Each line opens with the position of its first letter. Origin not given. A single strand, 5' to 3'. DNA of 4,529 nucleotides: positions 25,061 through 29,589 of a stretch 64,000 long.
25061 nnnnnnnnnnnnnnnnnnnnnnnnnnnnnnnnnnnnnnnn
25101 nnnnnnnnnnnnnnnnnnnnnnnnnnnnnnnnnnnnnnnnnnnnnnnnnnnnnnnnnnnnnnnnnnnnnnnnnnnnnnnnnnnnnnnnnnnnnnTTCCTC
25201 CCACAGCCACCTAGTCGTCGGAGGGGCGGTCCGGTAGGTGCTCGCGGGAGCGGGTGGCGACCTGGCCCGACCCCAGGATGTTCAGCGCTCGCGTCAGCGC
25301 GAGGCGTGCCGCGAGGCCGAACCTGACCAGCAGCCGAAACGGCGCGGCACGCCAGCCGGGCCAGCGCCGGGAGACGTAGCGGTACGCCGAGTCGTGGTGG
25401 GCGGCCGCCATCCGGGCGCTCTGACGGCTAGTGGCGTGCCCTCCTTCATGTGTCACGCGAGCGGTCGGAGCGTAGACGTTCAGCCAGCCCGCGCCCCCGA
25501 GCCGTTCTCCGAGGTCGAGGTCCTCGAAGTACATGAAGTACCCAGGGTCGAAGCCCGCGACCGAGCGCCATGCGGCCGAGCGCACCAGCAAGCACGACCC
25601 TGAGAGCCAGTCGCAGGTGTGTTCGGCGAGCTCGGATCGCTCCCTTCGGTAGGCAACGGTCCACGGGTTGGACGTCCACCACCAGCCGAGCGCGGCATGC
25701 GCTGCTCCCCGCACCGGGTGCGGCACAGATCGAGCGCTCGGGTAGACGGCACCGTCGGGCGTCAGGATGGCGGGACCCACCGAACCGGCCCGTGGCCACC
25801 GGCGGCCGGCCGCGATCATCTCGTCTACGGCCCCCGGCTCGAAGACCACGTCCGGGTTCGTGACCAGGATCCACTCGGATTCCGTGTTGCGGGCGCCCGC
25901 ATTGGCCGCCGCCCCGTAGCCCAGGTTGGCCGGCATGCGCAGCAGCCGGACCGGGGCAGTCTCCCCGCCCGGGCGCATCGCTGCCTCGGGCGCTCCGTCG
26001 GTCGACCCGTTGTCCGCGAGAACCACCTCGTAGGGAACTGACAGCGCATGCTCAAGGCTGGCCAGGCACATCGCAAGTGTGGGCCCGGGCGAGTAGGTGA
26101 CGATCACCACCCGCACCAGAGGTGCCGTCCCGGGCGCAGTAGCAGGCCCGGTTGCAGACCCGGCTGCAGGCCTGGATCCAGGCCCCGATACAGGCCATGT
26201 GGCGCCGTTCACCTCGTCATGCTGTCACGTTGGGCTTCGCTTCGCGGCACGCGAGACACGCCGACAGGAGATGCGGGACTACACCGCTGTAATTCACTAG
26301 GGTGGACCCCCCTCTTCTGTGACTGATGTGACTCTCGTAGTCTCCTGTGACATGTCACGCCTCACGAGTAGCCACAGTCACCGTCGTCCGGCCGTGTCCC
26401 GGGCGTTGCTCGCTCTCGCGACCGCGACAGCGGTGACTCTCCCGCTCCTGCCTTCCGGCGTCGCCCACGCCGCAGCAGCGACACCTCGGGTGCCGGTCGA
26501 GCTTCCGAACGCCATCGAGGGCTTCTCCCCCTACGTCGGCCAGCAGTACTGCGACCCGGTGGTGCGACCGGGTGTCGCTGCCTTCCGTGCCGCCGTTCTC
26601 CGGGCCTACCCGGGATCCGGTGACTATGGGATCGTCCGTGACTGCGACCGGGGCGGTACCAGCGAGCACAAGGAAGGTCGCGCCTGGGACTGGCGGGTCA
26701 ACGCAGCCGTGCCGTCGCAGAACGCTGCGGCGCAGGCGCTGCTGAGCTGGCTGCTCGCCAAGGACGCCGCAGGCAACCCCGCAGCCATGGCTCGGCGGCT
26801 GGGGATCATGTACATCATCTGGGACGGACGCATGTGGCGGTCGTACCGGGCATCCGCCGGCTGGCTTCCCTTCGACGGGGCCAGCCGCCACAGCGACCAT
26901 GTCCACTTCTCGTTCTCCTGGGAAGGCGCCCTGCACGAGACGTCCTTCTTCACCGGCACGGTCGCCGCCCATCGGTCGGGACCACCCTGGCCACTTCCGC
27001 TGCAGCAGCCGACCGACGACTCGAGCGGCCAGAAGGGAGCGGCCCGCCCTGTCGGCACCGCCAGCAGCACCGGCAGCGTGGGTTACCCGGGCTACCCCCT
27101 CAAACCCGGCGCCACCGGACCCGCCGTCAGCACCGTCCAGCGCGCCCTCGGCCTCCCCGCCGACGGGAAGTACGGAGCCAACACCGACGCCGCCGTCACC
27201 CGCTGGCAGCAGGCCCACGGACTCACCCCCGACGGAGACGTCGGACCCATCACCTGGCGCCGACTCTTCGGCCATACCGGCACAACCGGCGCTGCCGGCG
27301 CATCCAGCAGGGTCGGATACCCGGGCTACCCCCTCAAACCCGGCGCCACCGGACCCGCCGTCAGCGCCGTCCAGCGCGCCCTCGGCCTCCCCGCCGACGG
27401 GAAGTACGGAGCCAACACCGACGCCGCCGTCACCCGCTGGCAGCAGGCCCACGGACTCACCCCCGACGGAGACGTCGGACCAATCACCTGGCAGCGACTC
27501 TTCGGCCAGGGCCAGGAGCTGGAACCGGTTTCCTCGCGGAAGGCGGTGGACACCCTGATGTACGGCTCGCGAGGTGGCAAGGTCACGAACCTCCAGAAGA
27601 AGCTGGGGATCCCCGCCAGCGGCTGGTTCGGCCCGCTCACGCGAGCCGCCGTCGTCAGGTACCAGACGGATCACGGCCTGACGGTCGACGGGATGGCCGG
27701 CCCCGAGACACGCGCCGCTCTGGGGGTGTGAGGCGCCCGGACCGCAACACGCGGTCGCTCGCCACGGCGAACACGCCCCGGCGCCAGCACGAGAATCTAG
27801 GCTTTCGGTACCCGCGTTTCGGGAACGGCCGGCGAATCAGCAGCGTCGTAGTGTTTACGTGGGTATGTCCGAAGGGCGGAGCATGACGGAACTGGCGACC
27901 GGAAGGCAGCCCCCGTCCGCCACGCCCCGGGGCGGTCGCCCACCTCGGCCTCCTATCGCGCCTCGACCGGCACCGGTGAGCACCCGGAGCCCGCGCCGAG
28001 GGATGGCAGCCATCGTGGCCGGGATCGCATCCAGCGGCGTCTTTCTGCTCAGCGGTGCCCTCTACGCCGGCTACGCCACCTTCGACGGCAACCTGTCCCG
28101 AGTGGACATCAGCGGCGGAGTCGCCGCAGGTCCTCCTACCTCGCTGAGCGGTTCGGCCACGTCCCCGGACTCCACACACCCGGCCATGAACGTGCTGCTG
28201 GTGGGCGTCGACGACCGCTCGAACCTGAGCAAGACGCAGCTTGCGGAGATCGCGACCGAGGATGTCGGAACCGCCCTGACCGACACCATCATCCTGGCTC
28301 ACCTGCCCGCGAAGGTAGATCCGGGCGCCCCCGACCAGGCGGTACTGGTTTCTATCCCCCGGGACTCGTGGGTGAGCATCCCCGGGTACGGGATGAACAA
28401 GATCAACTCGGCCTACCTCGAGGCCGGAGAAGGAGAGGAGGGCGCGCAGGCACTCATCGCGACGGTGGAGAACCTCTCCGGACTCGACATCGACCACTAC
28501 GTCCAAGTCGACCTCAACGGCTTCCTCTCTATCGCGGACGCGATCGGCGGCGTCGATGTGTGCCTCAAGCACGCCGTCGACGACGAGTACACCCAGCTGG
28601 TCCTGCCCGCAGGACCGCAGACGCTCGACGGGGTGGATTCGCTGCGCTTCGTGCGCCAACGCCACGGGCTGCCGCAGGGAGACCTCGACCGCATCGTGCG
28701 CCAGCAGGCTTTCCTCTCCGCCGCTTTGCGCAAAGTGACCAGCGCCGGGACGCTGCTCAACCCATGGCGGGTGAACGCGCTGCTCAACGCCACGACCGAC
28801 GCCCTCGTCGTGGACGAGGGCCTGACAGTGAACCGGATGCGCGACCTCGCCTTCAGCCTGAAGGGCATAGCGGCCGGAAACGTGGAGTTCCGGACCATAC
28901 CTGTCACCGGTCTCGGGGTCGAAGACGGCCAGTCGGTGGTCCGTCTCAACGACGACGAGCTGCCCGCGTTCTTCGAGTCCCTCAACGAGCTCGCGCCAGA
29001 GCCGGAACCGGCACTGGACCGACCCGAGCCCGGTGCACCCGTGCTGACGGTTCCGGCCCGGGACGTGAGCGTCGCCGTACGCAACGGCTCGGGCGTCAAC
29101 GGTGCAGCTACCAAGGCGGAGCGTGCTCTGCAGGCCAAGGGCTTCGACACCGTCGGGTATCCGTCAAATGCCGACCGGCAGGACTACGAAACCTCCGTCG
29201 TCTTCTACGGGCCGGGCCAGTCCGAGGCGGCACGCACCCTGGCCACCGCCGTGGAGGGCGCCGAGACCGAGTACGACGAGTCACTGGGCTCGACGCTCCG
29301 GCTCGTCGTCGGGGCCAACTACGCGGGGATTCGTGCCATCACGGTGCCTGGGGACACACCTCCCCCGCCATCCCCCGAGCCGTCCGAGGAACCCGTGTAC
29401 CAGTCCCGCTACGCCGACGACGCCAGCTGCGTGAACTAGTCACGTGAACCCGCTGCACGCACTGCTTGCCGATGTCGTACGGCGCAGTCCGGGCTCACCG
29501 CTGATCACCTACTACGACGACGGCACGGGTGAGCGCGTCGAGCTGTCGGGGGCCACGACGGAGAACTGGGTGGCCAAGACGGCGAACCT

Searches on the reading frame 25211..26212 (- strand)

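Call 4: search_protein_families(library=pfam, proteins=[window:25211-26212:-])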
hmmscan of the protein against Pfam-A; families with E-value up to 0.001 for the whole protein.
window:25211-26212:- (333 aa): 3 families
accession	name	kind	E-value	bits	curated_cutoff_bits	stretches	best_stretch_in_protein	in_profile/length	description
PF00535.33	Glycos_transf_2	-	1.6e-16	61.1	23.3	1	35-140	2-107/168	Glycosyl transferase family 2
PF13641.12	Glyco_tranf_2_3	-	5.3e-10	40.1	27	1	33-258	3-214/230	Glycosyltransferase like family 2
PF13632.12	Glyco_trans_2_3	-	0.00043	20.6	27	1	203-271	72-142/198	Glycosyl transferase family group 2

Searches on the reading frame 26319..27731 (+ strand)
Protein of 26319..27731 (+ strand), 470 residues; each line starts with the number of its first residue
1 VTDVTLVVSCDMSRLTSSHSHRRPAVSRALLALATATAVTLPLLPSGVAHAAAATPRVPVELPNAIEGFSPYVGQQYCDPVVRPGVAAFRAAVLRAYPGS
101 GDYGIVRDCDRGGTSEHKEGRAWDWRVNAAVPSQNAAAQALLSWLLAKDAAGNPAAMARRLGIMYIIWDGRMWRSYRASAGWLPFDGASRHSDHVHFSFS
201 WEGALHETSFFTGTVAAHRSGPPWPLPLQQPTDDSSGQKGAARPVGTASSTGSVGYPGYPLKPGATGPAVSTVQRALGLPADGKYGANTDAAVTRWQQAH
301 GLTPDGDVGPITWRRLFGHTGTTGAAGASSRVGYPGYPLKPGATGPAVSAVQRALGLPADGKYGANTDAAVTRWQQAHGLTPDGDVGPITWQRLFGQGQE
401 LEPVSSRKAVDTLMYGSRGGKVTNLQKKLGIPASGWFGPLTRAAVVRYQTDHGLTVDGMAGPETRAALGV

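Call 4: search_protein_families(library=pfam, proteins=[window:26319-27731:+])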
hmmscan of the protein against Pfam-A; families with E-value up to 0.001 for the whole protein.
window:26319-27731:+ (470 aa): 3 families
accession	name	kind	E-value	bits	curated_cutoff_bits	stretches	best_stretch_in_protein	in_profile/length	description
PF01471.23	PG_binding_1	-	2.3e-39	133.8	23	3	430-468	19-57/57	Putative peptidoglycan binding domain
PF09374.15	PG_binding_3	-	4e-07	30.6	24.6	0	269-298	2-35/76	Predicted Peptidoglycan domain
PF01391.23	Collagen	-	0.00044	20.4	27.2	0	318-345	16-43/60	Collagen triple helix repeat (20 copies)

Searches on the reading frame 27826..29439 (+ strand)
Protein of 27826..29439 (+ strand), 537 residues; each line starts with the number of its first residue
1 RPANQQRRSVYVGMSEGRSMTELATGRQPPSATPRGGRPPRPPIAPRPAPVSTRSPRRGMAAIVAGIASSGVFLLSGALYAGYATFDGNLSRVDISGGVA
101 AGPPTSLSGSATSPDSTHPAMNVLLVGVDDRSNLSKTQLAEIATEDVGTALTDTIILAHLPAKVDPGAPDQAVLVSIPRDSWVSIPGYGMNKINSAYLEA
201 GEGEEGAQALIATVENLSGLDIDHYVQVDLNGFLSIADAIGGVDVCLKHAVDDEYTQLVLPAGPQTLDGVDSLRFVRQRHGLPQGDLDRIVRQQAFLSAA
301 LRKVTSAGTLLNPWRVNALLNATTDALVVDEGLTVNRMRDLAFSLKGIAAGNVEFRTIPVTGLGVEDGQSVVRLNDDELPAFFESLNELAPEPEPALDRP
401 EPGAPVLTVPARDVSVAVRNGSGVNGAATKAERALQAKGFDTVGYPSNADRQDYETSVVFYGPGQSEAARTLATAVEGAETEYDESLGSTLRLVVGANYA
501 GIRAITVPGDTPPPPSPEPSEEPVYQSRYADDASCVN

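Call 62: search_protein_families(library=pfam, max_evalue=0.00001, proteins=[window:27826-29439:+])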
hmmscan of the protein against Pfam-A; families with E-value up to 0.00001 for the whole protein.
window:27826-29439:+ (537 aa): 2 families
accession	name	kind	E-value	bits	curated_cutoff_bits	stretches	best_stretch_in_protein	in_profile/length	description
PF03816.19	LytR_cpsA_psr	-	5e-41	140.8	24.6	1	152-305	2-149/150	LytR_cpsA_psr family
PF13399.11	LytR_C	-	8.2e-18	65.6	22.2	1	413-499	1-86/86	LytR cell envelope-related transcriptional attenuator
